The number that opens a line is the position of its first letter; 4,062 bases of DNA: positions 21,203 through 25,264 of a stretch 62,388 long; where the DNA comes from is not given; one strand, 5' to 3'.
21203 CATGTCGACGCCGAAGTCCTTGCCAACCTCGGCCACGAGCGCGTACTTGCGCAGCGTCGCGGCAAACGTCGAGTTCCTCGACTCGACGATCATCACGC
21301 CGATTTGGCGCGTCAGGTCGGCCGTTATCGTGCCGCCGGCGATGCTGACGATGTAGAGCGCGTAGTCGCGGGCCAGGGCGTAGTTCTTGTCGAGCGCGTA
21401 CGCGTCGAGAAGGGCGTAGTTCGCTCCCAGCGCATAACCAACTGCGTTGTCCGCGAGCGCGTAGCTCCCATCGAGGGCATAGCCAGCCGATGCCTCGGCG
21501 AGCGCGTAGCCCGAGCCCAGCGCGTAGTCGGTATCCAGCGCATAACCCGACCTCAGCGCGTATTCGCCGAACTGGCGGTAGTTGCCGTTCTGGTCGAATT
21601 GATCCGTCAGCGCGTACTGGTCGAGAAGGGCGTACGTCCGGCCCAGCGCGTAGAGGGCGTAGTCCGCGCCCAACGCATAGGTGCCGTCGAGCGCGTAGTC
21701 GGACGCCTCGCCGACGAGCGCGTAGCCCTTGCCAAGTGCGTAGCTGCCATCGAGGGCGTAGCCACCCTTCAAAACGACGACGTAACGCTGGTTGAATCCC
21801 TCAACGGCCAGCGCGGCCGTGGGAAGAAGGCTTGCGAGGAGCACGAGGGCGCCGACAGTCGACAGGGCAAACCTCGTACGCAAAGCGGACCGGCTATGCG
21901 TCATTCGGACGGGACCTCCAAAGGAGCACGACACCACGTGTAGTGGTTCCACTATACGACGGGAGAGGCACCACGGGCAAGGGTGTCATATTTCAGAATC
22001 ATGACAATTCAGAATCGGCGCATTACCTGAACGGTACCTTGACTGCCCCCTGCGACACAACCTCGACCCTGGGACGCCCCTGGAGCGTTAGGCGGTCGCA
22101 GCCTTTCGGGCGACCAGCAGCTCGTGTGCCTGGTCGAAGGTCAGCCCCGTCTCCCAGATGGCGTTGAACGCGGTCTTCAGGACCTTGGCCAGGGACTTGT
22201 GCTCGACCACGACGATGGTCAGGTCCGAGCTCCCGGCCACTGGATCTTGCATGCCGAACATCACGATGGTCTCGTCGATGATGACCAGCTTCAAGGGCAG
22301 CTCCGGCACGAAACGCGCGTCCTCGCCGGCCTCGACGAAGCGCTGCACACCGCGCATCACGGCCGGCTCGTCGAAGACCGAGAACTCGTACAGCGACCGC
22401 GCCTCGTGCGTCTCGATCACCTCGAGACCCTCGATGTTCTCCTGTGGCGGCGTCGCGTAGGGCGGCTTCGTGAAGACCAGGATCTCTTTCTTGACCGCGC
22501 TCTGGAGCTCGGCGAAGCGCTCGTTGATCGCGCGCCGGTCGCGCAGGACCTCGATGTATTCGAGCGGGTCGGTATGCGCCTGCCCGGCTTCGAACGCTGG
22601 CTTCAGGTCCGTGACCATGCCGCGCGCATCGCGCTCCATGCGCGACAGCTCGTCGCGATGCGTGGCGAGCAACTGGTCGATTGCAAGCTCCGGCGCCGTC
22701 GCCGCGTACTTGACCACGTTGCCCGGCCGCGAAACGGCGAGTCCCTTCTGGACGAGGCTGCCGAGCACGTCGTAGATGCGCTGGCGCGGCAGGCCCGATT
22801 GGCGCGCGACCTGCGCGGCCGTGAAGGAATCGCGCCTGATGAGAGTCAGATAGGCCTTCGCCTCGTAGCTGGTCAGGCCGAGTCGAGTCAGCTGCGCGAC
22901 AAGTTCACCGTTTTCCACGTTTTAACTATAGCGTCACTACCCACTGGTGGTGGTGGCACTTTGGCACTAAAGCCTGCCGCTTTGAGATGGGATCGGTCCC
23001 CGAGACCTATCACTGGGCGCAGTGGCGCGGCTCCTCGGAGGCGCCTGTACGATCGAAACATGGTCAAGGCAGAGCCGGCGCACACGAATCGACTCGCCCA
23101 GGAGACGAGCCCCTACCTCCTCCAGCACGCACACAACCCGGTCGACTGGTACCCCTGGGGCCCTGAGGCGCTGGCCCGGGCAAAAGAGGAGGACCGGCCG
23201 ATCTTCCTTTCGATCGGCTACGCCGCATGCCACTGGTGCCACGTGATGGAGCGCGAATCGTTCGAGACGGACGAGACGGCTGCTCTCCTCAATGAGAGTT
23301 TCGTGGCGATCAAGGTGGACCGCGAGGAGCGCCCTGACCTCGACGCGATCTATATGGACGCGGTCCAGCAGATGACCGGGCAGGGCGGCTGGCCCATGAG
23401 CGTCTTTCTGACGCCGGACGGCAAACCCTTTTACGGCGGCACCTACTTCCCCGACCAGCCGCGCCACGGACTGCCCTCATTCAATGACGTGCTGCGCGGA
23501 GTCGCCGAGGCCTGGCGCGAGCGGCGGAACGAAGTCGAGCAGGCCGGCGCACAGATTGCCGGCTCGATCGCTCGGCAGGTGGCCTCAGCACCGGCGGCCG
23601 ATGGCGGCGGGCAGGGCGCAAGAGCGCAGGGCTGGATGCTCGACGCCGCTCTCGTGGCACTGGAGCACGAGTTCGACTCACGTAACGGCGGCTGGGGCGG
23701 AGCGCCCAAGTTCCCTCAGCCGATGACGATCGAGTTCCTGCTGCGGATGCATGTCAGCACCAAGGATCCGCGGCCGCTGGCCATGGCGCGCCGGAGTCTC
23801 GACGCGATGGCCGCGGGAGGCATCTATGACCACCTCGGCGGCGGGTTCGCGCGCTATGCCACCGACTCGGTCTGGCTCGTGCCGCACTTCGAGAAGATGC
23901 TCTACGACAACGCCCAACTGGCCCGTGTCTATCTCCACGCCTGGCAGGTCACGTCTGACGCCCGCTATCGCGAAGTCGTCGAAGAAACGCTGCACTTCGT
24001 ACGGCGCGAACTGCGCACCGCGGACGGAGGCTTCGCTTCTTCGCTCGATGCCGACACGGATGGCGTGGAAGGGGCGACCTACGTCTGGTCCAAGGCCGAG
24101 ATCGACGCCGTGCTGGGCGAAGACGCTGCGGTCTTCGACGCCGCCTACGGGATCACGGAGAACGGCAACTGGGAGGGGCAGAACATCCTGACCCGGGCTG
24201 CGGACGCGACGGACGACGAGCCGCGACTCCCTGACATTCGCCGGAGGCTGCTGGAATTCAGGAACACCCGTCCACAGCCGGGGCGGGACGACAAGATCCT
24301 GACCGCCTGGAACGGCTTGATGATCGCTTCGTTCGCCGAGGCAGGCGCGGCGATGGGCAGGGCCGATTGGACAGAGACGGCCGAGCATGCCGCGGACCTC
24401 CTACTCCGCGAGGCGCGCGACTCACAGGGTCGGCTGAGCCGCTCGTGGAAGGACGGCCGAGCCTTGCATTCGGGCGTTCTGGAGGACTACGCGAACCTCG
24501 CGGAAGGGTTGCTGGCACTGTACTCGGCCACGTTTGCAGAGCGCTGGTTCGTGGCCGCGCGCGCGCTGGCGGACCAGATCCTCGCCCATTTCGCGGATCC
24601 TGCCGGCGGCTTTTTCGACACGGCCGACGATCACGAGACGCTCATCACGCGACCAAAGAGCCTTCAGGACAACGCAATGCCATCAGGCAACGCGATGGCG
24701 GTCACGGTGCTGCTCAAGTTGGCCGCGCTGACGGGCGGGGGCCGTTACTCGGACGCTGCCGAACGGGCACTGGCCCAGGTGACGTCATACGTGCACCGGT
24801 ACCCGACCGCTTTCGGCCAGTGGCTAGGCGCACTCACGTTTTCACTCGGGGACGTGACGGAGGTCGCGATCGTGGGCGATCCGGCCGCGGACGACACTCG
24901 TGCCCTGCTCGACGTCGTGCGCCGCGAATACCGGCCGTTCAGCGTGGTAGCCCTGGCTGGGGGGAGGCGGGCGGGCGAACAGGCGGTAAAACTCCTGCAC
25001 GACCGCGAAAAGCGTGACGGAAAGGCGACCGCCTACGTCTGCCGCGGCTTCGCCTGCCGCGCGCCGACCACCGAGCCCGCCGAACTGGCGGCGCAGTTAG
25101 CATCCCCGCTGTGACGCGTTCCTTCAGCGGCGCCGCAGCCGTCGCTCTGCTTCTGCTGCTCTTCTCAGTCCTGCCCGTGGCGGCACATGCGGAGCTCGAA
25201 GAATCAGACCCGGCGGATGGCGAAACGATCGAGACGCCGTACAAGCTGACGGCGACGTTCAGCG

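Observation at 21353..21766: S8 protease propeptide interrupted by 20 tandem Tyr-Ala-Leu modules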

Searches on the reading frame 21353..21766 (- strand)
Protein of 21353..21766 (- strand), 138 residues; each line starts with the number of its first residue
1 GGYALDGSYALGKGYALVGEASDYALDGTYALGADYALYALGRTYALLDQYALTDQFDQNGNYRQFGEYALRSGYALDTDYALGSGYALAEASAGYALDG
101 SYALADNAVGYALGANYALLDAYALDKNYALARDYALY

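Call 26: search_protein_representatives(protein=window:21353-21766:-)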
Query: 138 residues. Proteins with E-value up to 0.001 (for the whole library): 40; up to 1e-10: 7; up to 1e-30: 3. The best 40 are listed.
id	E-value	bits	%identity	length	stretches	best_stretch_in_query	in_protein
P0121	1.1e-46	174.8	74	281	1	1-137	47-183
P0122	2.0e-45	170.7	74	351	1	1-138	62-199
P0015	2.3e-43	164.0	72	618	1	1-138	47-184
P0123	3.3e-27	111.8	57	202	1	1-138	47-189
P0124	1.2e-21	93.8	63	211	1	1-94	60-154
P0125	2.2e-17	79.9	88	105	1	1-50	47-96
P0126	2.5e-12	63.6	30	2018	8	16-132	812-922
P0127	1.9e-10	57.5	25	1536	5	32-93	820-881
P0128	3.5e-10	56.6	73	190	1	1-48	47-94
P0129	3.3e-09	53.5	33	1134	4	3-124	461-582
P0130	6.9e-09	52.5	36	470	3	20-103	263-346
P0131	2.0e-08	51.0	36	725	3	3-134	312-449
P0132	7.0e-08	49.2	38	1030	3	14-137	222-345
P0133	2.5e-07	47.4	32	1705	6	20-136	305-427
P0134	3.9e-07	46.8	27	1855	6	21-131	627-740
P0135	4.0e-07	46.8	40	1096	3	2-128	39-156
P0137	1.7e-06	44.7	37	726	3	20-137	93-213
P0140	5.3e-06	43.1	30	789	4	6-89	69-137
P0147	4.0e-05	40.3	37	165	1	29-130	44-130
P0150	5.9e-05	39.7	34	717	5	2-119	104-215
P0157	4.1e-04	37.0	39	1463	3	2-137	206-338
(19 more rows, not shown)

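Call 28: search_protein_families(library=pfam, proteins=[P0129, P0130, P0135, P0147, P0137, P0140, P0150, P0157, P0131], max_evalue=0.01)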
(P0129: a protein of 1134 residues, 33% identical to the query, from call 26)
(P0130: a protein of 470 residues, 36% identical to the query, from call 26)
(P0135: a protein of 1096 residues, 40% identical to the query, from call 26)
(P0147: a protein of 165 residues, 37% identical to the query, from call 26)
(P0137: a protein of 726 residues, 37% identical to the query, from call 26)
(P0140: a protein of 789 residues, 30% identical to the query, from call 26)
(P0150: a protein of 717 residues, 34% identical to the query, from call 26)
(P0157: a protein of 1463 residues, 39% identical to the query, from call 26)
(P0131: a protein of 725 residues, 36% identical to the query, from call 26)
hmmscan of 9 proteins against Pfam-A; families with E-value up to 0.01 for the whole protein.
P0129 (1134 aa): 1 family
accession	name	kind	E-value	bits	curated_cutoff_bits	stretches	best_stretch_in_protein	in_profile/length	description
PF05658.19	YadA_head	-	0.0012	19.6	25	1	895-916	1-22/27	YadA head domain repeat (2 copies)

P0130 (470 aa): 0 families

P0135 (1096 aa): 1 family
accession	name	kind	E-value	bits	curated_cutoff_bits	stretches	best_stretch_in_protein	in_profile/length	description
PF05403.16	Plasmodium_HRP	-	0.0048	17.2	45.8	0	250-331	99-180/218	Plasmodium histidine-rich protein (HRPII/III)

P0147 (165 aa): 0 families

P0137 (726 aa): 3 families
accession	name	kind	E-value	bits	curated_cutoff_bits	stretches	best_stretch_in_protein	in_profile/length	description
PF01391.23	Collagen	-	1.1e-05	25.5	27.2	1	355-391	13-49/60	Collagen triple helix repeat (20 copies)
PF02927.20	CelD_N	-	0.00096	20.3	24.6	0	263-294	51-82/86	Cellulase N-terminal ig-like domain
PF17387.8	Glyco_hydro_59M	-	0.0014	19.2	28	0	49-126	6-84/116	Glycosyl hydrolase family 59 central domain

P0140 (789 aa): 0 families

P0150 (717 aa): 3 families
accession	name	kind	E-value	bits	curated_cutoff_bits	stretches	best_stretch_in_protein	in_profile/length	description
PF02927.20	CelD_N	-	2.3e-05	25.5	24.6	0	169-201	48-80/86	Cellulase N-terminal ig-like domain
PF00024.32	PAN_1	-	0.00047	20.4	21.4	1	283-330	3-49/76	PAN domain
PF14295.12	PAN_4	-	0.0017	18.8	27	1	289-322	1-35/51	PAN domain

P0157 (1463 aa): 0 families

P0131 (725 aa): 0 families

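Call 30: search_protein_families(library=phrogs, proteins=[P0129, P0130, P0135, P0147, P0131, P0126], max_evalue=0.001)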
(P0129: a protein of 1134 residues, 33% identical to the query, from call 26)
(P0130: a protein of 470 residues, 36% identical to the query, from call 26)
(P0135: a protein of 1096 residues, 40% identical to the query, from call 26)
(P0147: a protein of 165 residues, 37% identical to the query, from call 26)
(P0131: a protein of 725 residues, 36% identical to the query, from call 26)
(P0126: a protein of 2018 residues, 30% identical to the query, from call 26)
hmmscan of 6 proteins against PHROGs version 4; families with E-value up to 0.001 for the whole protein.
P0129 (1134 aa): 1 family
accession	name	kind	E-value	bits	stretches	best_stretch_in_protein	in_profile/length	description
phrog_25468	-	unknown function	1.1e-15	58.5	1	851-976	106-227/528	-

P0130 (470 aa): 2 families
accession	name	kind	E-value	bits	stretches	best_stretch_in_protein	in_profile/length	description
phrog_10330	-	head and packaging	1e-07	32.9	1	321-456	89-228/239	virion structural protein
phrog_35197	-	unknown function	2.4e-06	28.5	1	305-465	26-185/190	-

P0135 (1096 aa): 1 family
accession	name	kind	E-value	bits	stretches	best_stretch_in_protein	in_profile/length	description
phrog_5070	-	unknown function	1.7e-06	28.7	1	354-481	51-177/182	-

P0147 (165 aa): 0 families

P0131 (725 aa): 0 families

P0126 (2018 aa): 1 family
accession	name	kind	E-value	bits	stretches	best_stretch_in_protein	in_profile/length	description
phrog_21918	-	unknown function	3.8e-15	56.9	2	1734-1798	66-130/200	-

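Call 36: search_solved_structures(query=window:21353-21766:-, max_evalue=10, show_alignments=3)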
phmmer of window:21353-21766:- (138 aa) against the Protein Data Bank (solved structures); distinct sequences matched with E-value up to 10: 2.
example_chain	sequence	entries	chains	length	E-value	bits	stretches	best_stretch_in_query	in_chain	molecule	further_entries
5ksw_B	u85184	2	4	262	1.2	12.8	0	6-51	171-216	Dihydroorotate dehydrogenase B (NAD(+)), electron transfer subunit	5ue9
3nix_A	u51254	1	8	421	1.8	12.2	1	2-50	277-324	Flavoprotein/dehydrogenase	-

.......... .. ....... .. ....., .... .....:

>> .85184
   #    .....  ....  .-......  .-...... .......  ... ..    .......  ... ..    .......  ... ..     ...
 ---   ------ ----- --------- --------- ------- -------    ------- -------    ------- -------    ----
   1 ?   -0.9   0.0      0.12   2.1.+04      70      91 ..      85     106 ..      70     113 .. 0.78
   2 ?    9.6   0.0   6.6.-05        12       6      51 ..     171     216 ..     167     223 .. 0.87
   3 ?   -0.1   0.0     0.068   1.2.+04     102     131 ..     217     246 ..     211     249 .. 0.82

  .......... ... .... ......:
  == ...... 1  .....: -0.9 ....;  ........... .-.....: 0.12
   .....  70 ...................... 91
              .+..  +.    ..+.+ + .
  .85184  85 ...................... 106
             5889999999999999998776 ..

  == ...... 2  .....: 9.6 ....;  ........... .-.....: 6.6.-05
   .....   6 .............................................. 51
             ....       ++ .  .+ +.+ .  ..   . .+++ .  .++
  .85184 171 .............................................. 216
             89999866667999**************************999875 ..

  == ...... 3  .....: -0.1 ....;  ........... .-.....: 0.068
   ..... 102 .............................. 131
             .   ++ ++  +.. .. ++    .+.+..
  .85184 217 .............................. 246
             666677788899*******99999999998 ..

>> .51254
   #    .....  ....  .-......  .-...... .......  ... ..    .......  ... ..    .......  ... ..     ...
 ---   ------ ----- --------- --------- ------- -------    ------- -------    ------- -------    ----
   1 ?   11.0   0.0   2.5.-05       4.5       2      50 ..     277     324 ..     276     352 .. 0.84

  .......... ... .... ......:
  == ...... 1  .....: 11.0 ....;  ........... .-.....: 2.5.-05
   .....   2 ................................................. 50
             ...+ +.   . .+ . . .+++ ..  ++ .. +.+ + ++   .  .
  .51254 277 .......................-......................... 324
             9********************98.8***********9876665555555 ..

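Call 37: search_solved_structures(query=P0147, max_evalue=10, show_alignments=3)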
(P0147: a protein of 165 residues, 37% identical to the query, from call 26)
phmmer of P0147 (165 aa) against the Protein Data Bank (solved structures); distinct sequences matched with E-value up to 10: 3.
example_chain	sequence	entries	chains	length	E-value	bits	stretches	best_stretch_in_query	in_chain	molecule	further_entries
5o78_A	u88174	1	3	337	0.0087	19.5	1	36-137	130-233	Phosphoporin PhoE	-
5o77_A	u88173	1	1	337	0.015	18.8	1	36-142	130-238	OmpK35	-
9hn1_A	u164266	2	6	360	0.17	15.4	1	36-134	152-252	OmpK35 | OmpK35 porin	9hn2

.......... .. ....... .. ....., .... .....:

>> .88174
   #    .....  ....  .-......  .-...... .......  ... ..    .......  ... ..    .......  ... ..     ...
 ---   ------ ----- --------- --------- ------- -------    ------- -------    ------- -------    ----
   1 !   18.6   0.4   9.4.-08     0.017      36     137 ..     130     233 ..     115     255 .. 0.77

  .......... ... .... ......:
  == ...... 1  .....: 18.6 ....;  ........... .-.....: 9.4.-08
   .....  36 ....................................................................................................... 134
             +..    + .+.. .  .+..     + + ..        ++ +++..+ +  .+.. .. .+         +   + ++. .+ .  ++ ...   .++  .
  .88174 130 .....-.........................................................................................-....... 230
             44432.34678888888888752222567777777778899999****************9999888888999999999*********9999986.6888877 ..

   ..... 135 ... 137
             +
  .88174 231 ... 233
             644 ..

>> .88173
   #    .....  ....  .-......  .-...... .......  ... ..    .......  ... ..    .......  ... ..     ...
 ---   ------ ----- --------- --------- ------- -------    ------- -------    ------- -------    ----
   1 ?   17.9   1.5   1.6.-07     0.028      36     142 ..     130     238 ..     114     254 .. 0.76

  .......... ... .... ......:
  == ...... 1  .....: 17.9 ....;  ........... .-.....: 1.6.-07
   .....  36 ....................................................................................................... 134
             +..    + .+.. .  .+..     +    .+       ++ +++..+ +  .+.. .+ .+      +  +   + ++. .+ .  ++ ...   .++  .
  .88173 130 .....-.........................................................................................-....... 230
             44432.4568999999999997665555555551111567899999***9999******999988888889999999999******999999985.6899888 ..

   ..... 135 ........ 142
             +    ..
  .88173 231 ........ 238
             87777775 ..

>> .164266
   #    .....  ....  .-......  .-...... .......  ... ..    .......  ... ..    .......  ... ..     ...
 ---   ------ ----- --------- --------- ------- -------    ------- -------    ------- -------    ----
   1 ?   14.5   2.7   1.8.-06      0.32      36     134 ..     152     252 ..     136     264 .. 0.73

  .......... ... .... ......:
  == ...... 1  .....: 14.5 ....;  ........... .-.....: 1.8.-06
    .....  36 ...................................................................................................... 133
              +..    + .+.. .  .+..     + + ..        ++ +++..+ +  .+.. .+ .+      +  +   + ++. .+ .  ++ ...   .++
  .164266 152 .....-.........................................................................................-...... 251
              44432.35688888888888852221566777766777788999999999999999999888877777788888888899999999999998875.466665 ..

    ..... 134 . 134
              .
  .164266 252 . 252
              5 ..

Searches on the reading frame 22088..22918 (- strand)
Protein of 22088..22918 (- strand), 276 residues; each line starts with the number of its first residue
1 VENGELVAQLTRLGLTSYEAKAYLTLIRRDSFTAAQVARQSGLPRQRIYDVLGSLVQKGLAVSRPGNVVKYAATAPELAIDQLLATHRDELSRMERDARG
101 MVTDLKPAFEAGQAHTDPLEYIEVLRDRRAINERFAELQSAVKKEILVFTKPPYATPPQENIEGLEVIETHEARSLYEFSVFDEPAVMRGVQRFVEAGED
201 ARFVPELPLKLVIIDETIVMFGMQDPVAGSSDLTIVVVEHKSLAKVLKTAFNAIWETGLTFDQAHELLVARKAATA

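Call 70: search_protein_families(library=pfam, proteins=[window:22088-22918:-], max_evalue=0.001)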
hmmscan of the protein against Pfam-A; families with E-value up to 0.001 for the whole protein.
window:22088-22918:- (276 aa): 2 families
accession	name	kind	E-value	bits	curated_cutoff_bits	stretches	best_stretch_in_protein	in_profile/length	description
PF01978.25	TrmB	-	6e-20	71.3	25.6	1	10-77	1-68/68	Sugar-specific transcriptional regulator TrmB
PF24217.1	DUF7436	-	5.1e-06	26.9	34.2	1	144-257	29-149/153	Family of unknown function (DUF7436)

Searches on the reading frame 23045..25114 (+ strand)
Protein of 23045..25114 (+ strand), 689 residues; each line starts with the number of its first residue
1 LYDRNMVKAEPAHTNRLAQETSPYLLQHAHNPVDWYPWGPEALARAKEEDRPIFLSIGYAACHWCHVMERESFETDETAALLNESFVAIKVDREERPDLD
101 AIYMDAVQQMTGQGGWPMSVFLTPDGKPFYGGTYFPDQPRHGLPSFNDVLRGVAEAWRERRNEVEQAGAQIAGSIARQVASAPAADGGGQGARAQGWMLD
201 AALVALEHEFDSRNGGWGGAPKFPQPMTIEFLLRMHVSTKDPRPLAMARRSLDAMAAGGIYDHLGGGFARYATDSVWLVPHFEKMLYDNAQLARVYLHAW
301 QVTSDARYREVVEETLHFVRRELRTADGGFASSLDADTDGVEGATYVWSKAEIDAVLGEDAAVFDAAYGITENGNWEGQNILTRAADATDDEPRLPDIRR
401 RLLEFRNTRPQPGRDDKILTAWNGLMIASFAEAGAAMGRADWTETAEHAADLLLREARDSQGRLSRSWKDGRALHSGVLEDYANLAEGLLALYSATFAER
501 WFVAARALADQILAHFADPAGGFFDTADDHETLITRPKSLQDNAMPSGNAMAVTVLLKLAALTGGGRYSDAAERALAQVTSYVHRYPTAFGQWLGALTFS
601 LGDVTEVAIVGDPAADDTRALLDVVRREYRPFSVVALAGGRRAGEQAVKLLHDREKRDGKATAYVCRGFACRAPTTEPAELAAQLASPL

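Call 70: search_protein_families(library=pfam, proteins=[window:23045-25114:+], max_evalue=0.001)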
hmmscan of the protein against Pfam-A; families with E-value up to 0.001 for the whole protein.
window:23045-25114:+ (689 aa): 3 families
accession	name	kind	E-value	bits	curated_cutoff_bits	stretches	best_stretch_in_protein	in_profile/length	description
PF03190.21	Thioredox_DsbH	-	1.4e-78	262.9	27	1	14-173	1-160/163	Protein of unknown function, DUF255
PF13899.12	Thioredoxin_7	-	7.3e-12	45.7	27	1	34-124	1-83/83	Thioredoxin-like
PF07470.19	Glyco_hydro_88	-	0.00076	19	26.6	0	273-332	59-120/352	Glycosyl Hydrolase Family 88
